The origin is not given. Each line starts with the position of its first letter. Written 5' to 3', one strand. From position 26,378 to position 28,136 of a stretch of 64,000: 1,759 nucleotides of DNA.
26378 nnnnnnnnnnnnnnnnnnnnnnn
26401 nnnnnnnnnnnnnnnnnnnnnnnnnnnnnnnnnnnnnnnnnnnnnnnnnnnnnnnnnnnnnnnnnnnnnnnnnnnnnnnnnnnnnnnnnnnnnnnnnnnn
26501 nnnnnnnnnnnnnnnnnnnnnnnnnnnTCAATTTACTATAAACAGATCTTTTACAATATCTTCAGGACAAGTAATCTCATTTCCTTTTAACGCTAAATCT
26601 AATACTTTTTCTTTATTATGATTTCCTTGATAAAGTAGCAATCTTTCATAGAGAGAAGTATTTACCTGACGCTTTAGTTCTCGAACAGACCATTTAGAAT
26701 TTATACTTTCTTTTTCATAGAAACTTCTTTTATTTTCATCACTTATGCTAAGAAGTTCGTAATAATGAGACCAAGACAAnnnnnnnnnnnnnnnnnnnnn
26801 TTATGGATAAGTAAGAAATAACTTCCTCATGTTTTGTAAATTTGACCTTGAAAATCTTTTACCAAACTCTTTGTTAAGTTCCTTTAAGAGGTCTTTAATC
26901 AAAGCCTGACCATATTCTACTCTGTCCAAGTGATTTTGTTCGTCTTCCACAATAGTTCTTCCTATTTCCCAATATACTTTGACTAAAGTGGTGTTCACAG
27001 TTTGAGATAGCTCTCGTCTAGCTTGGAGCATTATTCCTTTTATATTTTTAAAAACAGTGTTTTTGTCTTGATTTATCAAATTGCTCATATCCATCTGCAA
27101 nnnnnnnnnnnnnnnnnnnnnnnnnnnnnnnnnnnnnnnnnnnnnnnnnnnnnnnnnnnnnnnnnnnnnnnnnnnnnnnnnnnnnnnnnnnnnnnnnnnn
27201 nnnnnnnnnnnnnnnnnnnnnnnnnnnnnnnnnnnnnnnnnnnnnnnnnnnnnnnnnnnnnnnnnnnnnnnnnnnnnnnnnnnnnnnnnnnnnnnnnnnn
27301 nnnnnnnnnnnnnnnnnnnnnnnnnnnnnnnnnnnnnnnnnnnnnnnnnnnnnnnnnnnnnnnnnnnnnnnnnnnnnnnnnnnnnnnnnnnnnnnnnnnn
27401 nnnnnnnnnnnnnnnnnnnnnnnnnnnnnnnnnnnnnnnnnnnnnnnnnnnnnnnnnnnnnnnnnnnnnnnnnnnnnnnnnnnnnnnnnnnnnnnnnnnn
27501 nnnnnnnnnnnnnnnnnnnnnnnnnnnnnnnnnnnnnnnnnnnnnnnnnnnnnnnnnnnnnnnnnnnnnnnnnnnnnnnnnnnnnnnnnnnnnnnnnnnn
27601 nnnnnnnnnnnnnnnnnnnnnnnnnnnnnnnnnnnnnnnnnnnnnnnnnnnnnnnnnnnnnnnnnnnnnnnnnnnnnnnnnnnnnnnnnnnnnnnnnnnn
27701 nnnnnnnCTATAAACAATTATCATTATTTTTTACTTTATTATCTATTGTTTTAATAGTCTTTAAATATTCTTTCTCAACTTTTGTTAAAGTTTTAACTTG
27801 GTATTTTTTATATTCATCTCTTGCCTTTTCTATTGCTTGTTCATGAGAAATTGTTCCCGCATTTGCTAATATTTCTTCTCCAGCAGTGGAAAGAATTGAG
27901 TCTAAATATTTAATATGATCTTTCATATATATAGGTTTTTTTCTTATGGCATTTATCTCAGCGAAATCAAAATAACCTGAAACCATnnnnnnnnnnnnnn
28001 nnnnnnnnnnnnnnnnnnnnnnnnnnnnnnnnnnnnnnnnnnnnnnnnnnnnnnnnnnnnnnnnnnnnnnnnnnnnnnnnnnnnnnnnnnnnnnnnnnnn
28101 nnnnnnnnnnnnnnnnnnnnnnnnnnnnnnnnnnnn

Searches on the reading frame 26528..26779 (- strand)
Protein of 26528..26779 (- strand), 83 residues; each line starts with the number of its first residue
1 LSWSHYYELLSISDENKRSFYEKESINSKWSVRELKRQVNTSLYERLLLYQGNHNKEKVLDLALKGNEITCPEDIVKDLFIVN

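Call 46: search_protein_families(library=ncbifam, proteins=[window:26528-26779:-], max_evalue=0.01)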
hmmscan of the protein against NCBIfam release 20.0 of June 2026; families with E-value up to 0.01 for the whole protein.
window:26528-26779:- (83 aa): 1 family
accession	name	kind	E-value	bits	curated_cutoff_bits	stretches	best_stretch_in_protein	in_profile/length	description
NF038070.1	LmbU_fam_TF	subfamily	0.0046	16.9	125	1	1-47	81-126/171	LmbU family transcriptional regulator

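Call 58: search_protein_families(library=pfam, proteins=[window:26528-26779:-], max_evalue=0.01)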
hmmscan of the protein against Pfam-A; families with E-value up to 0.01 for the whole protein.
window:26528-26779:- (83 aa): 1 family
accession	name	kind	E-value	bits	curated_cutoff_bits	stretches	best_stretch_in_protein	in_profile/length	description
PF17761.7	DUF1016_N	-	3e-13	50.5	32.8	1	1-46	92-137/137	DUF1016 N-terminal domain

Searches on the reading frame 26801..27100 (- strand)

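Call 46: search_protein_families(library=ncbifam, proteins=[window:26801-27100:-], max_evalue=0.01)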
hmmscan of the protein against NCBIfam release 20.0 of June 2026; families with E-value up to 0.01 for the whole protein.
window:26801-27100:- (99 aa): 0 families

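Call 58: search_protein_families(library=pfam, proteins=[window:26801-27100:-], max_evalue=0.01)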
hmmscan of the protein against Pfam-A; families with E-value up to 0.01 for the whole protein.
window:26801-27100:- (99 aa): 2 families
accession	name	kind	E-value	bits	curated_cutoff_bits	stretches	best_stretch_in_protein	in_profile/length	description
PF17761.7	DUF1016_N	-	9.3e-23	81.3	32.8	1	19-98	1-79/137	DUF1016 N-terminal domain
PF05292.17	MCD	-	0.0092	16.1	23.2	0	16-80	69-126/253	Malonyl-CoA decarboxylase C-terminal domain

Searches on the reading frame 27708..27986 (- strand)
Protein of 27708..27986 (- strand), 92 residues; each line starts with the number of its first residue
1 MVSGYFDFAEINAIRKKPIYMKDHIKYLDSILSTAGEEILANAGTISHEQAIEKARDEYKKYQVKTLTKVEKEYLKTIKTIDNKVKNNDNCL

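Call 46: search_protein_families(library=ncbifam, proteins=[window:27708-27986:-], max_evalue=0.01)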
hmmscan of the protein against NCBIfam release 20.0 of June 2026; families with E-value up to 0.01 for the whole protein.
window:27708-27986:- (92 aa): 0 families

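Call 58: search_protein_families(library=pfam, proteins=[window:27708-27986:-], max_evalue=0.01)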
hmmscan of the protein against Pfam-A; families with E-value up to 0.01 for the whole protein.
window:27708-27986:- (92 aa): 1 family
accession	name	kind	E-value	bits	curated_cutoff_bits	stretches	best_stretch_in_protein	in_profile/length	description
PF13310.11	Virulence_RhuM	-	4.5e-16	59.3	33.7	1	1-67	183-249/252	Virulence protein RhuM family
